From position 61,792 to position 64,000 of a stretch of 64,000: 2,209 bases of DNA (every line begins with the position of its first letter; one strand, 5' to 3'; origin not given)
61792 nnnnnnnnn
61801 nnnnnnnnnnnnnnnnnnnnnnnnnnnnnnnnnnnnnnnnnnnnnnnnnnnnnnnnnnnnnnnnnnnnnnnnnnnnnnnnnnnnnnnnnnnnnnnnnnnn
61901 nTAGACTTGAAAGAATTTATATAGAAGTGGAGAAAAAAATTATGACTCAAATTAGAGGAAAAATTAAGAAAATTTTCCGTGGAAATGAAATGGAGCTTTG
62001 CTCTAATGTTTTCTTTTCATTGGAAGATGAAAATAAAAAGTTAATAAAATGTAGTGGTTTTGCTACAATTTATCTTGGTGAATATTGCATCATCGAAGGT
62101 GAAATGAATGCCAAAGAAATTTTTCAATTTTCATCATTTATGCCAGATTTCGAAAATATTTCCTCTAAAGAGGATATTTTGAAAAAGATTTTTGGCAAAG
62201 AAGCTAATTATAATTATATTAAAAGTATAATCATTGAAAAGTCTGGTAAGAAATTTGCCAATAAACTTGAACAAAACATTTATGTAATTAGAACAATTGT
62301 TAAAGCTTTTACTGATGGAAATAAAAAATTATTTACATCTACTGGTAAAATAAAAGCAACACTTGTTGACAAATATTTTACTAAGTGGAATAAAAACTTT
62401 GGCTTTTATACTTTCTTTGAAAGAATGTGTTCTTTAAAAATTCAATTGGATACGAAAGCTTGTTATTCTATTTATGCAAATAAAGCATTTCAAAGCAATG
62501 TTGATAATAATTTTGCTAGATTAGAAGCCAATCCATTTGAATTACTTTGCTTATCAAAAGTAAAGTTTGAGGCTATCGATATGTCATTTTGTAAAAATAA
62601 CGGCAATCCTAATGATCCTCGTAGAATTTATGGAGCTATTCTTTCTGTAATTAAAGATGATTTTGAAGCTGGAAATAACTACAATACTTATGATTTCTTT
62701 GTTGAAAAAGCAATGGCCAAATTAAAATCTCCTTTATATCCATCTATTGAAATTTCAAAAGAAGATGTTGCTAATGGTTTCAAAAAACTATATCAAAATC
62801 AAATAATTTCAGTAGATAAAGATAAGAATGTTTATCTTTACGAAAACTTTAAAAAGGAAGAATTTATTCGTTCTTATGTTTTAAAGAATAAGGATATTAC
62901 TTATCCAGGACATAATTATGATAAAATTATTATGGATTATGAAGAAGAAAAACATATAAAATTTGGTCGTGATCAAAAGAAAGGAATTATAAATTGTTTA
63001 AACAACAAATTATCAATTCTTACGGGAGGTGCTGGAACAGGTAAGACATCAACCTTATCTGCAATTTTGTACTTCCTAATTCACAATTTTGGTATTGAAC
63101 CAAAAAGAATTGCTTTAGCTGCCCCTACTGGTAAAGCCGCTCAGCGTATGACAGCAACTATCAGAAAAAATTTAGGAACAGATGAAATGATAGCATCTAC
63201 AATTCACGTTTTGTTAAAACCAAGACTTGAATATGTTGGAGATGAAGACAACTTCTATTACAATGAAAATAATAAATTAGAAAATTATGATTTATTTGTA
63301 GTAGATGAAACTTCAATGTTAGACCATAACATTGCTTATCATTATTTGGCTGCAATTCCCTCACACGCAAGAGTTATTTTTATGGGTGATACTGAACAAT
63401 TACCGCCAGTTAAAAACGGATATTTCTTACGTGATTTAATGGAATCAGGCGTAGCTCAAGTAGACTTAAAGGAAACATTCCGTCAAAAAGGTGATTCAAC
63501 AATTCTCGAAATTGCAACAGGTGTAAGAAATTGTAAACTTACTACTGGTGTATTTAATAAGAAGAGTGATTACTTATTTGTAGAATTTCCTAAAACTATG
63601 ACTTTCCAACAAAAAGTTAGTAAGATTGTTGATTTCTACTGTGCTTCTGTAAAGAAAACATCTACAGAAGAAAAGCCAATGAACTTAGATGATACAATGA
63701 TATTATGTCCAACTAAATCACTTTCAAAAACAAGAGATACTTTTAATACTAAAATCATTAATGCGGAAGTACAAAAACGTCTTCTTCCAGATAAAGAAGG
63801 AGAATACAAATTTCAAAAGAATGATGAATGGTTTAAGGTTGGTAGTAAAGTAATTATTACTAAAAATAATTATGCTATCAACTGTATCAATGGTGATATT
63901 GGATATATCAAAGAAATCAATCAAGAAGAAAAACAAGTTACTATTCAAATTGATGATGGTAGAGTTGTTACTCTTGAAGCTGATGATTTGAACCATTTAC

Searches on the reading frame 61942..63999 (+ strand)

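Call 77: search_protein_families(library=pfam, proteins=[window:61942-63999:+], max_evalue=0.001)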
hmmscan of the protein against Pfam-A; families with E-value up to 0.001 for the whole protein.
window:61942-63999:+ (686 aa): 8 families
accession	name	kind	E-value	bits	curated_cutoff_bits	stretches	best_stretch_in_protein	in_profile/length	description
PF13245.12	AAA_19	-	8.9e-32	110.5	25.1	1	345-490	1-132/134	AAA domain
PF13604.12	AAA_30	-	6.2e-29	101.5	27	1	343-529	4-169/191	AAA domain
PF18335.7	SH3_13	-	4.5e-15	55.6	41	1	606-669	1-64/65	ATP-dependent RecD-like DNA helicase SH3 domain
PF00580.27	UvrD-helicase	-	2.7e-12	47.4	23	1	345-447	4-108/271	UvrD/REP helicase N-terminal domain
PF13086.12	AAA_11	-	1.1e-07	32.4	27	0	343-408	4-73/257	AAA domain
PF05127.21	NAT10_TcmA_helicase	-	7.2e-06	26.4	22.7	1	359-470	1-111/176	RNA cytidine acetyltransferase NAT10/TcmA, helicase domain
PF14490.11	HHH_RecD2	-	1.4e-05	25.3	27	1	177-247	20-92/92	ATP-dependent RecD2 DNA helicase HHH domain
PF01443.25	Viral_helicase1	-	0.00072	19.9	21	0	417-497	24-108/228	Viral superfamily 1 RNA helicase core domain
